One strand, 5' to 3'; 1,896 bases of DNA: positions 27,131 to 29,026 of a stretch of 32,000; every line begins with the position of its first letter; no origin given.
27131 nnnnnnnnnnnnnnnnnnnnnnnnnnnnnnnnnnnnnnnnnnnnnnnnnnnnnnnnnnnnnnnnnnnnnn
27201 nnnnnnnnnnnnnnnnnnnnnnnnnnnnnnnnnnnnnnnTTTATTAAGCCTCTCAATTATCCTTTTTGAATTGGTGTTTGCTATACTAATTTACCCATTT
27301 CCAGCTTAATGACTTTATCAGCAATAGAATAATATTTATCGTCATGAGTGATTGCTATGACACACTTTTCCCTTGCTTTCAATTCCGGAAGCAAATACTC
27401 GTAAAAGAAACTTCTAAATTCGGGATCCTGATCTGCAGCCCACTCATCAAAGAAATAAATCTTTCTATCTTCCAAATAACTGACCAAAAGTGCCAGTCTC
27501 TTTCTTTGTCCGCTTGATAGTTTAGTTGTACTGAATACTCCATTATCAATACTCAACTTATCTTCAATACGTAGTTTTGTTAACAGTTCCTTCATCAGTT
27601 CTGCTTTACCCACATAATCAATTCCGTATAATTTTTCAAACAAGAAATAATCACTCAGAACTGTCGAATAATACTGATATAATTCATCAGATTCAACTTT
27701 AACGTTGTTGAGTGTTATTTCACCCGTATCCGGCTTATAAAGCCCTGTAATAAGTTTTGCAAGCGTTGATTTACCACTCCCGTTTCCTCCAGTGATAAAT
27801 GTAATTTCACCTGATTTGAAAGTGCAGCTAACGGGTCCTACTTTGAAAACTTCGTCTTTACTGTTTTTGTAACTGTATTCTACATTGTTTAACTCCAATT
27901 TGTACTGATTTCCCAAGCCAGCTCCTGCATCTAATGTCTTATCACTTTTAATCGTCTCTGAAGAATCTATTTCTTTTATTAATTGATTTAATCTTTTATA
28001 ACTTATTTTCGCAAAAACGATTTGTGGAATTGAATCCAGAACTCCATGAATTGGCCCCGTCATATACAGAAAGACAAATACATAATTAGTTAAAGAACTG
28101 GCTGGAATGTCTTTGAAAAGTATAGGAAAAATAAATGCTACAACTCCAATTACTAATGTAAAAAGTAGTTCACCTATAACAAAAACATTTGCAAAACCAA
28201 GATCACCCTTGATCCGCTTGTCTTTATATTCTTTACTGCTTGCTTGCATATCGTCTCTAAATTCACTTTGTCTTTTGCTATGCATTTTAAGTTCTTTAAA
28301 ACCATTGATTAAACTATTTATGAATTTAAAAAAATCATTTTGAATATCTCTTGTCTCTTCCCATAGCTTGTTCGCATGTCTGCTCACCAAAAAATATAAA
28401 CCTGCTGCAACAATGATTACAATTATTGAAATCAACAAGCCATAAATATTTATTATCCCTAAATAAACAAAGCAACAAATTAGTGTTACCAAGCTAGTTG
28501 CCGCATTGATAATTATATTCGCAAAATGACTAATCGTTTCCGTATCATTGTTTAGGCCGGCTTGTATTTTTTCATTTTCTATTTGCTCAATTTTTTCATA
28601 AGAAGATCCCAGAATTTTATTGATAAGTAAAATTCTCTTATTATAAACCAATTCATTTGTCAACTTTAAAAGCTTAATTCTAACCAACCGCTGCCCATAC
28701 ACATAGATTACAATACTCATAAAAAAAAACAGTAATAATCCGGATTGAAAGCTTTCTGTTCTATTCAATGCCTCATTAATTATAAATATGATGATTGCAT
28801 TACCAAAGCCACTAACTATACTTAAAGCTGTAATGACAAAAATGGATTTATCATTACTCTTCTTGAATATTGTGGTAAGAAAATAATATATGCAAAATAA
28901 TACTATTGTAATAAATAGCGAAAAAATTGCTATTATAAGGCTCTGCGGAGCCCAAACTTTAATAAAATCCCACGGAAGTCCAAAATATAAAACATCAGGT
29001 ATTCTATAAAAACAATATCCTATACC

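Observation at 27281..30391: Prodrug-type S12 peptidase and ABC exporter fused into one 1036-aa protein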

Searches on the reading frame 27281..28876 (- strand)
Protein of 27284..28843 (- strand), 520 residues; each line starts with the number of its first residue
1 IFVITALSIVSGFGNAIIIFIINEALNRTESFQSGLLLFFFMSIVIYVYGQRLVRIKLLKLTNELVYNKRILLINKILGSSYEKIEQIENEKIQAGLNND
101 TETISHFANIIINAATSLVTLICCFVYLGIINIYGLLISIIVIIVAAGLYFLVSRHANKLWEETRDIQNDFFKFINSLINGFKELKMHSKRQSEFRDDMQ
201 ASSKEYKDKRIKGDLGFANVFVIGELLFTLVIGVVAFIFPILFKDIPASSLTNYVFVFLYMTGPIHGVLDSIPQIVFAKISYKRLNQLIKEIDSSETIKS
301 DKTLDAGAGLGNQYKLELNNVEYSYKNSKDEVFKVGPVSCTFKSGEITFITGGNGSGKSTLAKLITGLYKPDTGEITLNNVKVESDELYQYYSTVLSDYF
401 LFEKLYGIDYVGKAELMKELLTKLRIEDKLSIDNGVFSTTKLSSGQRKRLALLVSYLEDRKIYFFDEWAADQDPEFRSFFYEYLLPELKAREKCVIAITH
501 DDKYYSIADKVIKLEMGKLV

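Call 35: search_solved_structures(query=window:27284-28843:-, max_evalue=1e-15)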
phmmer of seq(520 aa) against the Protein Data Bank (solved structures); distinct sequences matched with E-value up to 1e-15: 13.
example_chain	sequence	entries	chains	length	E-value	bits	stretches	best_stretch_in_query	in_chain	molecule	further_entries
8sx7_A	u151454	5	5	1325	9.4e-20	74.1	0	46-520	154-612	Multidrug resistance-associated protein 4 | Multidrug resistance-associated protein 4 isoform X1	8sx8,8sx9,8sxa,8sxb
8swn_A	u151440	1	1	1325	2.4e-19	72.8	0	46-520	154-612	ATP binding cassette subfamily C member 4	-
7a1g_x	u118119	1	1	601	1.6e-17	66.7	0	336-515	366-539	Translation initiation factor RLI1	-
6zce_k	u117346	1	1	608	1.7e-17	66.7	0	336-515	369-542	Translation initiation factor RLI1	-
3j16_B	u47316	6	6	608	1.7e-17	66.7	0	336-515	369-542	Rli1p | TRANSLATION INITIATION FACTOR RLI1 | RLI1 isoform 1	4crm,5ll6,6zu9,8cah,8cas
8bjf_A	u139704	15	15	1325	4.2e-17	65.4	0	46-520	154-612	ATP-binding cassette sub-family C member 4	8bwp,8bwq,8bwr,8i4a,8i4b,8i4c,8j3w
8zbr_A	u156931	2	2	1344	4.2e-17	65.4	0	46-520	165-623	ATP-binding cassette sub-family C member 4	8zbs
8iz7_A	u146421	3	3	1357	4.4e-17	65.3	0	46-520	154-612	ATP-binding cassette sub-family C member 4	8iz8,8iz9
9vrc_A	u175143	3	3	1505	9.2e-17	64.3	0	230-518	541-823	ABC transporter C family member 13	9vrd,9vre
8bwo_A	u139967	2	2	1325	1.1e-16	64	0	46-520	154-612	ATP-binding cassette sub-family C member 4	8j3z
8zbt_A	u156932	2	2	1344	1.1e-16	64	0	46-520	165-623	ATP-binding cassette sub-family C member 4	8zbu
8rq3_A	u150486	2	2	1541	2.4e-16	62.9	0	129-518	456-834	ATP-binding cassette sub-family C member 2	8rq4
9vrb_A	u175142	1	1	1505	2.4e-16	62.9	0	230-518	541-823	ABC transporter C family member 13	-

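Call 65: predict_structure(alignment_id=A2)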
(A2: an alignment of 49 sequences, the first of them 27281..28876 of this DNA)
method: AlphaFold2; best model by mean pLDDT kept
length: 531 residues; sequences in the alignment: 49
mean_pLDDT: 78.7   pTM: 0.76
mean pLDDT of the five models: 78.7, 77.2, 75.1, 72.4, 72.3
residues with pLDDT >= 90: 179; 70-90: 187; 50-70: 132; < 50: 33
segments of 3 or more residues with pLDDT < 50: 1-8, 138-151, 312-316
pLDDT, mean of each block of 10 residues (from residue 1): 45 66 67 64 70 79 79 87 92 88 88 80 66 50 45 58 68 79 91 92 93 90 78 68 64 59 54 57 73 88 70 49 83 83 85 95 90 92 92 86 90 92 92 90 90 88 92 89 79 93 94 91 92 87
secondary structure, 60 per line:
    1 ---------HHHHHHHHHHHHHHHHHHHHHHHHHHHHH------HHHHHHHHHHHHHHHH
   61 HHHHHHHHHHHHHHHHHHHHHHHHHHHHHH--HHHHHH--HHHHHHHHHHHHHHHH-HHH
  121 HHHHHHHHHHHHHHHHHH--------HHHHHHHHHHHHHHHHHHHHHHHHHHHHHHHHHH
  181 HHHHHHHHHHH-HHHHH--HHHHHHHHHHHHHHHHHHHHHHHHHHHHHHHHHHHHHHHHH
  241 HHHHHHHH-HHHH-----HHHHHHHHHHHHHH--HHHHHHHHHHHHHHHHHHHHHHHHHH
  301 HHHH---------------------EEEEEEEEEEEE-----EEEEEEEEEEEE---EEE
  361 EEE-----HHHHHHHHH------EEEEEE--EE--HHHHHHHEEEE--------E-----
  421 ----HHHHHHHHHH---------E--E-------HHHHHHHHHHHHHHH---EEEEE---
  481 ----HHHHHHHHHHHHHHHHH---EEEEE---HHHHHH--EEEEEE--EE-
elements in order: H10-38 H45-90 H93-98 H101-116 H118-138 H147-191 H193-197 H200-248 H250-253 H259-272 H275-304 E326-337 E343-354 E358-363 H369-377 E384-389 H396-402 E403-406 H425-434 H455-469 E473-477 H485-501 E505-509 H513-518 E521-526

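Call 67: fold_search(model_id=the predicted structure, library=pdb)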
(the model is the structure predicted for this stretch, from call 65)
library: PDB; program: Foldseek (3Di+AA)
matches with E <= 10: 1362; with E <= 0.001: 1137
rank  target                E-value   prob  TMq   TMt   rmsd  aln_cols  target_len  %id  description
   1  9bd6_A                1.8e-17  1.00  0.59  0.55  13.8       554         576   18  PaMsbA in an occluded, outward conformation (released 2025-09-03)
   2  6par_B                2.2e-17  1.00  0.55  0.51  13.4       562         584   16  Structure of a bacterial Atm1-family ABC exporter with MgAMPPNP bound (released 2020-06-24)
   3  7bcw_A                7.7e-17  1.00  0.55  0.52  13.8       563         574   18  Structure of MsbA in Salipro with ADP vanadate (released 2022-01-12)
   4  2hyd_A                7.7e-17  1.00  0.53  0.49  14.8       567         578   18  Multidrug ABC transporter SAV1866 (released 2006-09-05)
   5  7ph3_A                8.0e-17  1.00  0.55  0.51  14.1       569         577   18  AMP-PNP bound nanodisc reconstituted MsbA with nanobodies, spin-labeled at position A60C (released 2022-08-24)
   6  4pl0_A                8.4e-17  1.00  0.49  0.46  14.1       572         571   17  Crystal structure of the antibacterial peptide ABC transporter McjD in an outward occluded state (released 2014-06-18)
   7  6pam_E                1.0e-16  1.00  0.60  0.55  13.9       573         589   16  Structure of a bacterial Atm1-family ABC transporter with MgADP bound (released 2020-06-24)
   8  4myc_A                1.0e-16  1.00  0.60  0.54  15.6       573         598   18  Structure of the mitochondrial ABC transporter, Atm1 (released 2014-03-26)
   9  7psl_A                1.0e-16  1.00  0.56  0.50  16.1       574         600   17  S. cerevisiae Atm1 in MSP1D1 nanodiscs in nucleotide-free state (released 2021-12-29)
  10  8dmo_A                1.2e-16  1.00  0.56  0.53  22.8       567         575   18  Structure of open, inward-facing MsbA from E. coli (released 2022-12-14)
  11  4pl0_B                1.2e-16  1.00  0.52  0.49  13.9       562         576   18  Crystal structure of the antibacterial peptide ABC transporter McjD in an outward occluded state (released 2014-06-18)
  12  4q4a_B                1.3e-16  1.00  0.62  0.57  14.3       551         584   17  Improved model of AMP-PNP bound TM287/288 (released 2014-07-16)
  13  8vox_A                1.3e-16  1.00  0.58  0.54  13.7       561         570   18  Cryo-EM structure of the ABC transporter PCAT1 cysteine-free core bound with MgADP (released 2024-10-30)
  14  9ocj_B                1.3e-16  1.00  0.55  0.54  14.3       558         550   16  Transporter associated with antigen processing (TAP) bound to the viral protein CPXV012 in the outward-facing open sta (released 2025-09-10)
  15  6pam_A                1.4e-16  1.00  0.59  0.54  14.1       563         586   16  Structure of a bacterial Atm1-family ABC transporter with MgADP bound (released 2020-06-24)
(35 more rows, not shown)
